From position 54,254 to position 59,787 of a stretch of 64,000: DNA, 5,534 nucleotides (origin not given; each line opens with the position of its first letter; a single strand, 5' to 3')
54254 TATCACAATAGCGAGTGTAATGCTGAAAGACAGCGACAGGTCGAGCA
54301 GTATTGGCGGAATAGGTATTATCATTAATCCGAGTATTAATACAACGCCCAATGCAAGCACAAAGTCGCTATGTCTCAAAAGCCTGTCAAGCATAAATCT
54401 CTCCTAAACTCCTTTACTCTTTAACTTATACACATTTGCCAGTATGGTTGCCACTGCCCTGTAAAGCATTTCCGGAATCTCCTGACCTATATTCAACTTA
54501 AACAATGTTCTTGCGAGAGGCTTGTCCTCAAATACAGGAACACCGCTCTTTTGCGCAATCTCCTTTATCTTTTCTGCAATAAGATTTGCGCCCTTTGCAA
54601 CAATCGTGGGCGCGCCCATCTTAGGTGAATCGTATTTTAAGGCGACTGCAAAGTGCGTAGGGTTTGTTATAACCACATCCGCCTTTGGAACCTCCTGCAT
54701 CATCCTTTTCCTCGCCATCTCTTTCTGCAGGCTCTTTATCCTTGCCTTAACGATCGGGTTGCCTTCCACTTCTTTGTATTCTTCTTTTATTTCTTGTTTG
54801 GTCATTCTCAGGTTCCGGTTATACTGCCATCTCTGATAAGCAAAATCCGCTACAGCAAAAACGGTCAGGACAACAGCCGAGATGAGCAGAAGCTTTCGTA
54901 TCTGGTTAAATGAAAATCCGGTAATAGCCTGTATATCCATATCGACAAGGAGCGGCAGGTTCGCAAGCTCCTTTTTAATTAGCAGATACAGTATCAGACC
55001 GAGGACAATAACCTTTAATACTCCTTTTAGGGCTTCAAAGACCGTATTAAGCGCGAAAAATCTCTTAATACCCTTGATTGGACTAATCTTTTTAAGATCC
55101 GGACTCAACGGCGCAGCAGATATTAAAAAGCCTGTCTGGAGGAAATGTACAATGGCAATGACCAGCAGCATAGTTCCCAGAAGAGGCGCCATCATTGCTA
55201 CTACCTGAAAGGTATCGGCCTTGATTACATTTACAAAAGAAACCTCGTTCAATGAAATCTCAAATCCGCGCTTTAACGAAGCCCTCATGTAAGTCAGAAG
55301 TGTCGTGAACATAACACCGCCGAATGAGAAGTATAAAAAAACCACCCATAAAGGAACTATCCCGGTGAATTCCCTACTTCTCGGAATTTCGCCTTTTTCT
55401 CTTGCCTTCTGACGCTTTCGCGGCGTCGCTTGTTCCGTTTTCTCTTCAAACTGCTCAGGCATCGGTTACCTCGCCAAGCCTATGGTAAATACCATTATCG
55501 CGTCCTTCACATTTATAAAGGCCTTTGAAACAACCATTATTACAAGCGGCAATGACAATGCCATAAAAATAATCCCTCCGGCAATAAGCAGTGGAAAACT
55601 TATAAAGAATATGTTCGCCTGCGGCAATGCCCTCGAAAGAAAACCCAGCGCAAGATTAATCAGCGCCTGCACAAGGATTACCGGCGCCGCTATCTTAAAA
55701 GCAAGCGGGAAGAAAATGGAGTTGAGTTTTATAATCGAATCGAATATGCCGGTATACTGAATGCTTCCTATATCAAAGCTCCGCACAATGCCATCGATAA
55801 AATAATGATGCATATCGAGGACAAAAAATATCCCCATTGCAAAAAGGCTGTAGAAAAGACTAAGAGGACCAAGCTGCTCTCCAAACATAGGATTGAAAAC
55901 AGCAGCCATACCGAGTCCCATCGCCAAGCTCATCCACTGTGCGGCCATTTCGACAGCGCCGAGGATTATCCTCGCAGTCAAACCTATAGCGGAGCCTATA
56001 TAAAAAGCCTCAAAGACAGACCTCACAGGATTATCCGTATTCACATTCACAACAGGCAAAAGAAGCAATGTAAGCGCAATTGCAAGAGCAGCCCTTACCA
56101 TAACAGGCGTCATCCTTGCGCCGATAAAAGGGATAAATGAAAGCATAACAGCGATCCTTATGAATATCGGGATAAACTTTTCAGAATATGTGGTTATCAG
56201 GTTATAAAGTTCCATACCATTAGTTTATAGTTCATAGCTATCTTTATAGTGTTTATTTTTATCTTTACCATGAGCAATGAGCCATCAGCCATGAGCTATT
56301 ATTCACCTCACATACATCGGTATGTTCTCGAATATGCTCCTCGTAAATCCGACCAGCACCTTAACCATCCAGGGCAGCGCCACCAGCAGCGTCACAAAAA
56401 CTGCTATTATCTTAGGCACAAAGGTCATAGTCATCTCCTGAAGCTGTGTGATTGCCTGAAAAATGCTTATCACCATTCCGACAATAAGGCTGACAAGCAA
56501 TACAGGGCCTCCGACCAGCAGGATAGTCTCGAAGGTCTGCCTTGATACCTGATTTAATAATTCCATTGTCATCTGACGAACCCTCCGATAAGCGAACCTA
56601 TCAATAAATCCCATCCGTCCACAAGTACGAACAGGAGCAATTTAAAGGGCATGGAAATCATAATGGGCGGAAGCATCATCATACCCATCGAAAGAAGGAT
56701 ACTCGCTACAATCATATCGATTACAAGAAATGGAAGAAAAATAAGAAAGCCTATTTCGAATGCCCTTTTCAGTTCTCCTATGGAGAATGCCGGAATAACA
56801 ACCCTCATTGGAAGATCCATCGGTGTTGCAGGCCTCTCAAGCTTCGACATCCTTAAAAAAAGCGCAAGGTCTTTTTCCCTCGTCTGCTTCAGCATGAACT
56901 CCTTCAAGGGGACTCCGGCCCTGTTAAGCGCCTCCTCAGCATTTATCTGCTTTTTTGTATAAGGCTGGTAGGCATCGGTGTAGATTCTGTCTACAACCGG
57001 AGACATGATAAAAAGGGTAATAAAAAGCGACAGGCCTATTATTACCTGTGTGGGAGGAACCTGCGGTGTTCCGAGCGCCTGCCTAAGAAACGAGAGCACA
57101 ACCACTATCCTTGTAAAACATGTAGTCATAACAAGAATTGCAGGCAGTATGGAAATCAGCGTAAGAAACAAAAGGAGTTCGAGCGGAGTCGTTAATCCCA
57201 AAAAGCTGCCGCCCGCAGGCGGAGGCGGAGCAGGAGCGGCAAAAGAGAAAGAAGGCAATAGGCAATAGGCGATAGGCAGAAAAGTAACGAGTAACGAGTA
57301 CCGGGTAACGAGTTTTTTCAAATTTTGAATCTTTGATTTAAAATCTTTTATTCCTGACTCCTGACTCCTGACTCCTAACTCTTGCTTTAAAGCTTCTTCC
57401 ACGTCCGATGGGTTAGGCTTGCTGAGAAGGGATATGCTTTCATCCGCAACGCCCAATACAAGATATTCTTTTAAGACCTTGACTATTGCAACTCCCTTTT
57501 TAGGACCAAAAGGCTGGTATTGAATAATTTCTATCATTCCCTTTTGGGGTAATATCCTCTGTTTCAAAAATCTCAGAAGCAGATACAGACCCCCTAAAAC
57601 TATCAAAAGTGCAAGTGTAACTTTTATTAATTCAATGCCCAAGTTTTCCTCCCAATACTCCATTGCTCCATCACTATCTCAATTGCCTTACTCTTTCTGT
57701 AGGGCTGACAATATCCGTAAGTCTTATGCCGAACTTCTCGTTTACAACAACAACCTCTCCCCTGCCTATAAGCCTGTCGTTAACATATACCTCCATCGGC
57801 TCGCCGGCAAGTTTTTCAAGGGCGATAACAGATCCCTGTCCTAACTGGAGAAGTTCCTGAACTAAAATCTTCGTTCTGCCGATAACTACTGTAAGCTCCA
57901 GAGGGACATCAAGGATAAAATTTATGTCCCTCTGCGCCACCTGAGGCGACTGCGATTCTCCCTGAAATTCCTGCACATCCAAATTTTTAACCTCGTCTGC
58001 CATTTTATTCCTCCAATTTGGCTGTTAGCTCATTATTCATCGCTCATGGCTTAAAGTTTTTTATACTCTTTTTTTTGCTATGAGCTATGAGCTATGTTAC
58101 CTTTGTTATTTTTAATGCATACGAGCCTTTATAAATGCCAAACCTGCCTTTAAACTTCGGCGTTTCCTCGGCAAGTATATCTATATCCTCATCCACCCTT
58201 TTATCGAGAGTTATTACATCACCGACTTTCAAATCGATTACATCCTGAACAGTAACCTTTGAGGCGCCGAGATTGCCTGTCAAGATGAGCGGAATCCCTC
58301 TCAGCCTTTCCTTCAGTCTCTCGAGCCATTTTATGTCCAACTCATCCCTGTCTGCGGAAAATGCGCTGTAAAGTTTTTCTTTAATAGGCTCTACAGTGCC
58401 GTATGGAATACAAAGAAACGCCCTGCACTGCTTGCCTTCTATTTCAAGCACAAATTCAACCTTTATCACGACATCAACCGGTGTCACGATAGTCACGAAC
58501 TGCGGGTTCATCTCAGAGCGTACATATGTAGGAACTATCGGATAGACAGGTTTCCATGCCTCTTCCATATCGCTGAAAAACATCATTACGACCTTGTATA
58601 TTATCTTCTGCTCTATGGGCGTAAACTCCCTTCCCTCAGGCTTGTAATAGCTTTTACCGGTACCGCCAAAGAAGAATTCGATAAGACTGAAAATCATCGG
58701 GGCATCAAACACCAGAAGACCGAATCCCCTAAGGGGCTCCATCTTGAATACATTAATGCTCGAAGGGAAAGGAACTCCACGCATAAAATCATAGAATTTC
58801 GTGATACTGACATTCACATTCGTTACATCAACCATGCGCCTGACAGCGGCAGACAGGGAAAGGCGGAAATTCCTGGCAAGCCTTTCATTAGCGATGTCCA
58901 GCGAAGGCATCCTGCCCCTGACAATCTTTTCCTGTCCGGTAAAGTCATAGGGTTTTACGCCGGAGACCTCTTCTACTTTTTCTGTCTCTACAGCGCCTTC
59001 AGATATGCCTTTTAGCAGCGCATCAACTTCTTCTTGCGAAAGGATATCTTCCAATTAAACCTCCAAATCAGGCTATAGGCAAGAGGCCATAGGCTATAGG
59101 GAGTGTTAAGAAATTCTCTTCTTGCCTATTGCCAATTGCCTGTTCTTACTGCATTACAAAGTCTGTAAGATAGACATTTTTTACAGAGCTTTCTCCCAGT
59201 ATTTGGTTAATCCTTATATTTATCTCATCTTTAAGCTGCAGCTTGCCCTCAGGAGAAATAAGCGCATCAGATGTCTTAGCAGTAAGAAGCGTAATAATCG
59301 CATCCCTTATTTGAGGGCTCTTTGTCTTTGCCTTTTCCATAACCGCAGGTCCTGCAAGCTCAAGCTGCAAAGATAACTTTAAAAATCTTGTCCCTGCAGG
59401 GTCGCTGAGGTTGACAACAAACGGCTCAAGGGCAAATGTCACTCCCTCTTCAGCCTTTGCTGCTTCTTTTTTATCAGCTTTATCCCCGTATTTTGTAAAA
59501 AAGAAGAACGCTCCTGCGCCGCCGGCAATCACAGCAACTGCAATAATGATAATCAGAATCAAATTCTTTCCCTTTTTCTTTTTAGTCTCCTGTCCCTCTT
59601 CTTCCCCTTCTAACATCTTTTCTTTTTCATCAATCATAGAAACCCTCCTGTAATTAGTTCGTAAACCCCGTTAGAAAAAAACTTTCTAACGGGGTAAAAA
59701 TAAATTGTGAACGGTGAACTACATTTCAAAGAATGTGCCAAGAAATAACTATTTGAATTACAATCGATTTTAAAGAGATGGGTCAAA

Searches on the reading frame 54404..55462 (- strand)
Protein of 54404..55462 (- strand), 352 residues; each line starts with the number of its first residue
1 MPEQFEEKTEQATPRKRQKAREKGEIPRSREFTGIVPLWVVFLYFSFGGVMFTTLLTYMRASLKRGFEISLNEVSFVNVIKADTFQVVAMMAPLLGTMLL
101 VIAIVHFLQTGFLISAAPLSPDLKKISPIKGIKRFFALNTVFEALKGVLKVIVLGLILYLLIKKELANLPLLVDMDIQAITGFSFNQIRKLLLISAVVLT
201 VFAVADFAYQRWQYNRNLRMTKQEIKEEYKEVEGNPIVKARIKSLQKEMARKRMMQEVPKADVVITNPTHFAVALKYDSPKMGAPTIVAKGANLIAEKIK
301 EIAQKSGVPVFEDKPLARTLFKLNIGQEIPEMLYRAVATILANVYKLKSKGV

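Call 11: search_protein_families(library=pfam, proteins=[window:54404-55462:-], max_evalue=0.001)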
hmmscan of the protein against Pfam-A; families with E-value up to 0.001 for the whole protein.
window:54404-55462:- (352 aa): 1 family
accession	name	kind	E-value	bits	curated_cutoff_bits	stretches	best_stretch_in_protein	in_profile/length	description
PF01312.24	Bac_export_2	-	1.6e-121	406.1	24.4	1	6-344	1-335/335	FlhB HrpN YscU SpaS Family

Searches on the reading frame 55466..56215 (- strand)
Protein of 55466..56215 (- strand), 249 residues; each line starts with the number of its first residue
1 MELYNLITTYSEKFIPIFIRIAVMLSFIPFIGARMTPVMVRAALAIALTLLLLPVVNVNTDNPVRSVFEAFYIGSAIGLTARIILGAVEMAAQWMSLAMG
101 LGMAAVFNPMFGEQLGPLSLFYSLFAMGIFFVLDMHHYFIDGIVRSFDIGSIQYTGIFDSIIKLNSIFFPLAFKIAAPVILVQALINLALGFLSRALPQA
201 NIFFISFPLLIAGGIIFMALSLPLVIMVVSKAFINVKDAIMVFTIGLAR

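Call 11: search_protein_families(library=pfam, proteins=[window:55466-56215:-], max_evalue=0.001)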
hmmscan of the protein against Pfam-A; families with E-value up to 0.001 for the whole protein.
window:55466-56215:- (249 aa): 1 family
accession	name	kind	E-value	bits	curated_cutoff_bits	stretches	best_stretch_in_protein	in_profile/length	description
PF01311.25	Bac_export_1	-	1.1e-51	176.1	27.8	1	14-233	4-227/230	Bacterial export proteins, family 1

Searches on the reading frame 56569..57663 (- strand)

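Call 11: search_protein_families(library=pfam, proteins=[window:56569-57663:-], max_evalue=0.001)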
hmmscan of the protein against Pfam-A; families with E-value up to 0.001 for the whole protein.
window:56569-57663:- (364 aa): 2 families
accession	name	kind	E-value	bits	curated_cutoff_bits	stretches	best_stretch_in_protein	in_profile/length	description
PF00813.25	FliP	-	2.7e-82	275.8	26.9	1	167-358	2-191/191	FliP family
PF04347.18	FliO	-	8.8e-11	42.2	22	1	39-116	17-90/91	Flagellar biosynthesis protein, FliO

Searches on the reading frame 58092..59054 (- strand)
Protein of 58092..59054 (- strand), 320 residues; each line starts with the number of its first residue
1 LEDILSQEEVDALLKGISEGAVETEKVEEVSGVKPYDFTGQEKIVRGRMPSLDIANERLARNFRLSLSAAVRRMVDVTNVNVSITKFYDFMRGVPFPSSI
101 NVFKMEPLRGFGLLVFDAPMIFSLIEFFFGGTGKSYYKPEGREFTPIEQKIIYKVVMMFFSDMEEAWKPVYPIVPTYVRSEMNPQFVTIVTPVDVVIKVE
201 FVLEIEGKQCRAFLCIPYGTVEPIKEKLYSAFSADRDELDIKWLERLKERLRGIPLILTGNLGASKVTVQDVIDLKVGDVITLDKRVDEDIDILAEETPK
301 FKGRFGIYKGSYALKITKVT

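Call 11: search_protein_families(library=pfam, proteins=[window:58092-59054:-], max_evalue=0.001)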
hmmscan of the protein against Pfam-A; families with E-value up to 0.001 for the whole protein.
window:58092-59054:- (320 aa): 2 families
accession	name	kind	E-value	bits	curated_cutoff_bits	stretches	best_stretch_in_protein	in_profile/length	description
PF02154.20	FliM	-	2e-60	204.4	27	1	36-228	1-192/192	Flagellar motor switch protein FliM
PF01052.25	FliMN_C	-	1.3e-20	73.5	23.8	1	249-319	1-71/73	Type III flagellar switch regulator (C-ring) FliN C-term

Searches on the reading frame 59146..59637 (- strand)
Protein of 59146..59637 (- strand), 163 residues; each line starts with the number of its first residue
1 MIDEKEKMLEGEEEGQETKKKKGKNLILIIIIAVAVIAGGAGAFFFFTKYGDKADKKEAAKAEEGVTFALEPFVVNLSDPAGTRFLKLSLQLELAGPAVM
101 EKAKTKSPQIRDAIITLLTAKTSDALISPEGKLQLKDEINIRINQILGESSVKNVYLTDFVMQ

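Call 11: search_protein_families(library=pfam, proteins=[window:59146-59637:-], max_evalue=0.001)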
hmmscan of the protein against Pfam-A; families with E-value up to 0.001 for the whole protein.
window:59146-59637:- (163 aa): 2 families
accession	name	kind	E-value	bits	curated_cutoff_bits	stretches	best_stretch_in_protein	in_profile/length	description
PF03748.19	FliL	-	3.1e-28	98.8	24.6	1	68-163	2-103/103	Flagellar basal body-associated protein FliL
PF14283.11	CD1107-like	-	2.4e-05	24.7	26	1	12-52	118-155/158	Mobile element protein CD1107-like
